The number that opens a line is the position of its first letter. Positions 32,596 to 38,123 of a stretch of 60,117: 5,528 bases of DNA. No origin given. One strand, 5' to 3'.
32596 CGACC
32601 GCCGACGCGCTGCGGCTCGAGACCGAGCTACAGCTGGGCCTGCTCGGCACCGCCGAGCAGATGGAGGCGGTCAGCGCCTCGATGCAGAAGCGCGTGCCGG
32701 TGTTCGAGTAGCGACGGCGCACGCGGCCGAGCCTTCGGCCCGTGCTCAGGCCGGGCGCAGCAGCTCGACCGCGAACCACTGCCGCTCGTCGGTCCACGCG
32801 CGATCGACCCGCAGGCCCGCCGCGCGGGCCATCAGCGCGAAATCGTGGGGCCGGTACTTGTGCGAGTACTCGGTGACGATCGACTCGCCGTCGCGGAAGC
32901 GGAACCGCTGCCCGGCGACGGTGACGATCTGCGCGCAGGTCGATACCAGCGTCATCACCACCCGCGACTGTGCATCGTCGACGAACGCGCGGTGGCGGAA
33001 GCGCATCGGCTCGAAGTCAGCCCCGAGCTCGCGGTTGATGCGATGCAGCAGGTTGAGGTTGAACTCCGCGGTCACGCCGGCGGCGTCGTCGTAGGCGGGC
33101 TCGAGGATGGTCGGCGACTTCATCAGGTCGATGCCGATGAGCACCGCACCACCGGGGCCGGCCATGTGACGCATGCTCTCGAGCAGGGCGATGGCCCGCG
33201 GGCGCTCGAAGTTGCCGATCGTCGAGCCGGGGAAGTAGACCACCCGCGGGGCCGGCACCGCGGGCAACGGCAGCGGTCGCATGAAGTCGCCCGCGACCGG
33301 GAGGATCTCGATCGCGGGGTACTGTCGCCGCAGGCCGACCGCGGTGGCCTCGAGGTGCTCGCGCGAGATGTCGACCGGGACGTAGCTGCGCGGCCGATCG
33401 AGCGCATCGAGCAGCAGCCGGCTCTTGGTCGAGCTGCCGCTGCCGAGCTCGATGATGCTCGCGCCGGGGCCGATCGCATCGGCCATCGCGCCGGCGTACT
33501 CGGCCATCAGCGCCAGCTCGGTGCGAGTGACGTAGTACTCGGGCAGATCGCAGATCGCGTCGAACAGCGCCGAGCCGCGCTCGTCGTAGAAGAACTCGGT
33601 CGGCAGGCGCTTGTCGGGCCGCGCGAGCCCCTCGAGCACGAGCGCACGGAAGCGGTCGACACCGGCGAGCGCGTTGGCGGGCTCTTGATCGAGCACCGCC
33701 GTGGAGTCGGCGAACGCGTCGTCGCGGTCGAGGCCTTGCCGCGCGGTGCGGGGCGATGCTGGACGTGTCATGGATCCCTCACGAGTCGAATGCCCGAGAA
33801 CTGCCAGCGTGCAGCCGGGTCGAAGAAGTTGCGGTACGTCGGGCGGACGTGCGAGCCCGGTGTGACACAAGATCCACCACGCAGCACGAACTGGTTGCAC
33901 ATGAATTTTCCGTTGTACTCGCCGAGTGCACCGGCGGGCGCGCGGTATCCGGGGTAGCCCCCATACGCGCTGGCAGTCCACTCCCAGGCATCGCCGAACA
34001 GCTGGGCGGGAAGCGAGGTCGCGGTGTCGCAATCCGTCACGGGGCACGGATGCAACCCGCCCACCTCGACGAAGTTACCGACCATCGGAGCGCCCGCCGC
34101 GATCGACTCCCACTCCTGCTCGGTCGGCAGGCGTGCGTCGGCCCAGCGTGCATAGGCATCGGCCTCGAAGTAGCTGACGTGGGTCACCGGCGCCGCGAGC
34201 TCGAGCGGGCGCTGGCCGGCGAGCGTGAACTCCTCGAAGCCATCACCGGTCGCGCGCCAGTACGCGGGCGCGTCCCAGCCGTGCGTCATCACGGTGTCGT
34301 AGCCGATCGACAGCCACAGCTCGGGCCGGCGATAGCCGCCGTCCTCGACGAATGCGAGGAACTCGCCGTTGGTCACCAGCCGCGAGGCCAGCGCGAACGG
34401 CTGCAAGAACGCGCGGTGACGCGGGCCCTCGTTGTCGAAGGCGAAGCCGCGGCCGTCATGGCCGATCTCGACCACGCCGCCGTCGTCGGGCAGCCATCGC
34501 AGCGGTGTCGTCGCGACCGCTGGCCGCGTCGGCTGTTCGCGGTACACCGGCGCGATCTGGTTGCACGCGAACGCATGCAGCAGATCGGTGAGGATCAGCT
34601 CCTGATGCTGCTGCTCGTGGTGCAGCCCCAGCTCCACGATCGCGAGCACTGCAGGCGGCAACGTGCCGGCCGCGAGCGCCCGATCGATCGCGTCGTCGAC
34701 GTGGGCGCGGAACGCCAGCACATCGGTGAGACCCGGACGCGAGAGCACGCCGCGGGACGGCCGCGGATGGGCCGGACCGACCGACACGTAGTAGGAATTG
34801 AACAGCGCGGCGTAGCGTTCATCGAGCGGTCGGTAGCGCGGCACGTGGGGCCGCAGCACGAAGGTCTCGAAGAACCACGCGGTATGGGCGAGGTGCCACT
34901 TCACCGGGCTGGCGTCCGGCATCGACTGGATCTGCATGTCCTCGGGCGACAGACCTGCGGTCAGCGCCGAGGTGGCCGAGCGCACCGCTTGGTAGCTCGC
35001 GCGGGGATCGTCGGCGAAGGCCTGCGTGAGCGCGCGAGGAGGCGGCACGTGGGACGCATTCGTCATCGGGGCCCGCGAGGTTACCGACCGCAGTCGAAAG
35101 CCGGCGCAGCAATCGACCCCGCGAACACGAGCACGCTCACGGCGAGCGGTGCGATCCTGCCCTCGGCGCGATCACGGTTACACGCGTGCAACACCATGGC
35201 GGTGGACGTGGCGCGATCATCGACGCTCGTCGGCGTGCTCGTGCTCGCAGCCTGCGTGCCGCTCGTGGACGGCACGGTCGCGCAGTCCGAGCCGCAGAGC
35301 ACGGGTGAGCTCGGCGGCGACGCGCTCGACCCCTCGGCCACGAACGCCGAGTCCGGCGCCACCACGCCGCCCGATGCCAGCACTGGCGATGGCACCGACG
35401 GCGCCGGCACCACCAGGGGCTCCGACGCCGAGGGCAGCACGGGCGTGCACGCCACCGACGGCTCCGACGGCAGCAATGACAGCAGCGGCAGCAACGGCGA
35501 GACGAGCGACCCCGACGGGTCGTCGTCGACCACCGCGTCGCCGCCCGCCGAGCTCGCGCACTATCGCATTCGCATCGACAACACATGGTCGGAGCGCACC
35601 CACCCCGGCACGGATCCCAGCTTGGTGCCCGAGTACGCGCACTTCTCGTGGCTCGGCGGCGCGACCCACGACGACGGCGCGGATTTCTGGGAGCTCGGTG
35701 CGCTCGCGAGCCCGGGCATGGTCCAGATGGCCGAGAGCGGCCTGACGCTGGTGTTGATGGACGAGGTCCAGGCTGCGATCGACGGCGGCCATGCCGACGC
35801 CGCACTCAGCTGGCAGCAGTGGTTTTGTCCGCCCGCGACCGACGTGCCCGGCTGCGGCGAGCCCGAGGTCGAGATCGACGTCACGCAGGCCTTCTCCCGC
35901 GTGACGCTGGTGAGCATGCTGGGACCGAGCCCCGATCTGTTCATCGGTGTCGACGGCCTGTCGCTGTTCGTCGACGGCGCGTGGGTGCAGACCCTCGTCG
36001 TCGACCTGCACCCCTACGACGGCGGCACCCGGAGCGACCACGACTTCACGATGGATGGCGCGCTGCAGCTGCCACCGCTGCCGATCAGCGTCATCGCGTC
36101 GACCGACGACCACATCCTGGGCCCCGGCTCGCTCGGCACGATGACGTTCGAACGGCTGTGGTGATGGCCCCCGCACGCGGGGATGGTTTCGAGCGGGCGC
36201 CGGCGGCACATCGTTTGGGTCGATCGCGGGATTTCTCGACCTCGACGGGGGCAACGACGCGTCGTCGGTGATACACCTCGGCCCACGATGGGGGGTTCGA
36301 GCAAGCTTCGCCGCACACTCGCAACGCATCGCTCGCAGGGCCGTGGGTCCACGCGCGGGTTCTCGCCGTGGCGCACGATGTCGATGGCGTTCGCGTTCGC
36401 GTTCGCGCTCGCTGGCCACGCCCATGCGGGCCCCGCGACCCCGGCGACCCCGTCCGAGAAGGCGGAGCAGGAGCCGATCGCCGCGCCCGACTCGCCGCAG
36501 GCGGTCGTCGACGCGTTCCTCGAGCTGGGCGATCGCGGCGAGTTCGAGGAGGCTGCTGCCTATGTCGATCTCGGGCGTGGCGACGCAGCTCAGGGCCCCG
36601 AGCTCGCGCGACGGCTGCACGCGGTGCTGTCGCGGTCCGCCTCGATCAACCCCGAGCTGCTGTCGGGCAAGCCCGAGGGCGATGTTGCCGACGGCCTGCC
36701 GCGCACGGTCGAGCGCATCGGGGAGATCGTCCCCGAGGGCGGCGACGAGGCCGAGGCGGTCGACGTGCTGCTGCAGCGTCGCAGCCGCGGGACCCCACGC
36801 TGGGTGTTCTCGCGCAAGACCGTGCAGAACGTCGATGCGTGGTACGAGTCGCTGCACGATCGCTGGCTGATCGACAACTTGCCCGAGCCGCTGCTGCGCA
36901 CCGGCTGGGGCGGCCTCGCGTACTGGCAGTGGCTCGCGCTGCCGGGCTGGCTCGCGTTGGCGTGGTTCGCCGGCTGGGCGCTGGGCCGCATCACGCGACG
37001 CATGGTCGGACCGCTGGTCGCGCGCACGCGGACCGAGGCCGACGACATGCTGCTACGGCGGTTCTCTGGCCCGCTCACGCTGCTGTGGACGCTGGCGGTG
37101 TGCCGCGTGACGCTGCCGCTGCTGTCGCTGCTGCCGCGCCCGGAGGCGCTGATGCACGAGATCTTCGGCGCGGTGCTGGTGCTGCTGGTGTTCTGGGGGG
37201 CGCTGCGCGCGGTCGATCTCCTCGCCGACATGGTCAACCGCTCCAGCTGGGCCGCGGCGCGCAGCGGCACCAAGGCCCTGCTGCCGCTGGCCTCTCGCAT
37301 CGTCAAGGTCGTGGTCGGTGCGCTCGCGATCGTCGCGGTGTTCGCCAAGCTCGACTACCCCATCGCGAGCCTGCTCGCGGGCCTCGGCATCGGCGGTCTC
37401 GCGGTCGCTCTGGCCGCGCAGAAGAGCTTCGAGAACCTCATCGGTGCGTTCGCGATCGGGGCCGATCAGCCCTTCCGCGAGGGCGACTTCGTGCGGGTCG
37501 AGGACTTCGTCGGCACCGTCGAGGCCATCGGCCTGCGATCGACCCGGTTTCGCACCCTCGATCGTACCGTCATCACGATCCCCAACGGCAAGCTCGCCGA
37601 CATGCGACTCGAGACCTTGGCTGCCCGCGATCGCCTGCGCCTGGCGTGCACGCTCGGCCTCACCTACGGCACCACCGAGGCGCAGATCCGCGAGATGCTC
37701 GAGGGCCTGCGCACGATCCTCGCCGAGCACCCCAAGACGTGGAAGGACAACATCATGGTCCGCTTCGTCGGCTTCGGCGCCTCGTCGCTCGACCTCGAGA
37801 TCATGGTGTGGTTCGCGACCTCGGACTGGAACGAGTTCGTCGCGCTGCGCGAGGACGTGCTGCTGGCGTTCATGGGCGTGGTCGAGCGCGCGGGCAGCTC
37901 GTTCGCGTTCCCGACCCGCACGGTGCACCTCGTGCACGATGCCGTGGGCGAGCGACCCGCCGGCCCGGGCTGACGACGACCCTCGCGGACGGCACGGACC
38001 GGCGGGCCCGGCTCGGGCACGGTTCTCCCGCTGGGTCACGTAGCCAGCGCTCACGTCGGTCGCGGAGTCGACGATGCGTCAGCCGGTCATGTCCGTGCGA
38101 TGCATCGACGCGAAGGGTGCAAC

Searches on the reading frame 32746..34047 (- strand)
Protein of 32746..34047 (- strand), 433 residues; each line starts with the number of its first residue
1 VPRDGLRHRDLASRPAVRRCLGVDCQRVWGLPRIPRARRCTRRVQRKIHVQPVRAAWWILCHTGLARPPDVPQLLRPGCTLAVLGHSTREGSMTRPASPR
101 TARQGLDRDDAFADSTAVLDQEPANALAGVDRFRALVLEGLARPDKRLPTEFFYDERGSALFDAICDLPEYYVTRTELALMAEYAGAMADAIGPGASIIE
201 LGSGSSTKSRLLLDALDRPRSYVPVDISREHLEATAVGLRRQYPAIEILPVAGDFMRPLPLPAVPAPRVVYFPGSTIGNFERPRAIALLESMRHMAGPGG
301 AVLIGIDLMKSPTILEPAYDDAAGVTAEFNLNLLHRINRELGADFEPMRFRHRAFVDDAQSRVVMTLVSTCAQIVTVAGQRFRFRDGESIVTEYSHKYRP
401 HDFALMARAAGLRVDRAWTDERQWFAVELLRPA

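Call 3: search_protein_families(library=pfam, proteins=[window:32746-34047:-], max_evalue=0.01)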
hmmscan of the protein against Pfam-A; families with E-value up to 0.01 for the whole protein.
window:32746-34047:- (433 aa): 1 family
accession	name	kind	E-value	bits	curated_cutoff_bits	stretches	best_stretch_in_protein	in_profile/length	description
PF10017.15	Methyltransf_33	-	7.7e-107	357.3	23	1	134-431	2-303/304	Histidine-specific methyltransferase, SAM-dependent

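Call 4: search_protein_families(library=ncbifam, proteins=[window:32746-34047:-], max_evalue=0.01)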
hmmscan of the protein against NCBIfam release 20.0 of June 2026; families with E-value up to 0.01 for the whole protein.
window:32746-34047:- (433 aa): 2 families
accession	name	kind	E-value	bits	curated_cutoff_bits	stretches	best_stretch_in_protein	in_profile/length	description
TIGR03438.1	egtD_ergothio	equivalog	5.9e-115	383.6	290.9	1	133-429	2-300/301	L-histidine N(alpha)-methyltransferase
TIGR03439.1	methyl_EasF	subfamily_domain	1.4e-47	162.2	205.55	1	136-426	16-318/321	EasF family methyltransferase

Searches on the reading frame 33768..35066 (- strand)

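Call 3: search_protein_families(library=pfam, proteins=[window:33768-35066:-], max_evalue=0.01)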
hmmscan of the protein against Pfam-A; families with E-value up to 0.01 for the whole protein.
window:33768-35066:- (432 aa): 2 families
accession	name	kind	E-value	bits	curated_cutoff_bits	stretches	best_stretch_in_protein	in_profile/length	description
PF03781.23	FGE-sulfatase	-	1.8e-31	110.2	23.3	2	196-327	10-126/255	Sulfatase-modifying factor enzyme 1-like domain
PF12867.12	DinB_2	-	1.3e-11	45.4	24.8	1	25-158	2-128/128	DinB superfamily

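Call 4: search_protein_families(library=ncbifam, proteins=[window:33768-35066:-], max_evalue=0.01)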
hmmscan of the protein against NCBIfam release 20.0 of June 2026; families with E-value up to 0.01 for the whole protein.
window:33768-35066:- (432 aa): 5 families
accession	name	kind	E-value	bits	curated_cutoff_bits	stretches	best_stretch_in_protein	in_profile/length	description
TIGR03440.2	egtB_TIGR03440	equivalog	2.1e-167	557.4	360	1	23-428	3-412/413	ergothioneine biosynthesis protein EgtB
NF041186.1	SenA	equivalog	3.2e-104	349.4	420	1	23-429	10-381/382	selenoneine synthase SenA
TIGR04344.1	ovoA_Nterm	equivalog_domain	5.7e-28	98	400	1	108-429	102-444/444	5-histidylcysteine sulfoxide synthase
TIGR04373.1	egtB_X_signatur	signature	5.2e-07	29.7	71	1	389-428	9-48/50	EgtB-related enzyme signature domain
NF051459.1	pyoverdine_PvdO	equivalog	0.00025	20.2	500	0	211-248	57-95/280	dihydropyoverdine dehydrogenase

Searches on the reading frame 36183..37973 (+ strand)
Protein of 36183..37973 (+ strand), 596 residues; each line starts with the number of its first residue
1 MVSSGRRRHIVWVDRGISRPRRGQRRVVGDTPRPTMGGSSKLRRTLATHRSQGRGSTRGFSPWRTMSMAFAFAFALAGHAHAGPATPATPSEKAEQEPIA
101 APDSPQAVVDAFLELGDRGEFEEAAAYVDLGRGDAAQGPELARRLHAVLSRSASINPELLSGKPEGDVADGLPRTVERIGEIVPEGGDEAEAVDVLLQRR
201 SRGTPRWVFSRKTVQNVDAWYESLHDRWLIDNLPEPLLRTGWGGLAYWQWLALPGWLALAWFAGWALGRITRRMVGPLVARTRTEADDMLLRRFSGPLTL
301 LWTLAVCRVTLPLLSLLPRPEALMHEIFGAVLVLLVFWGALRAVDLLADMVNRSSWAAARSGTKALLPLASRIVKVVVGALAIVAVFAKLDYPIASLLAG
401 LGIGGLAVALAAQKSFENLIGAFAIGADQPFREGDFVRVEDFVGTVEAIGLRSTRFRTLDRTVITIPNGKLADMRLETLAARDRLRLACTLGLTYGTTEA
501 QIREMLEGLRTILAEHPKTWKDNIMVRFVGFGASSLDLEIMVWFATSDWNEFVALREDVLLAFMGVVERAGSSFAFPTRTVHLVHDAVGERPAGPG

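Call 47: search_protein_families(library=pfam, proteins=[window:36183-37973:+], max_evalue=0.001)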
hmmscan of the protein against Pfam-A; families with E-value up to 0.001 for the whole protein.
window:36183-37973:+ (596 aa): 3 families
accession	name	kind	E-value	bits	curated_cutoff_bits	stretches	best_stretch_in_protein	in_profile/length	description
PF00924.24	MS_channel_2nd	-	1.7e-17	63.7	20.2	1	415-473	2-60/68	Mechanosensitive ion channel, beta-domain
PF21082.3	MS_channel_3rd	-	3.1e-10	40.8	21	1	489-573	3-87/88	Mechanosensitive ion channel MscS, C-terminal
PF21088.3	MS_channel_1st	-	2.4e-08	34.2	23.1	1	373-413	2-42/42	Mechanosensitive ion channel, transmembrane helices 2/3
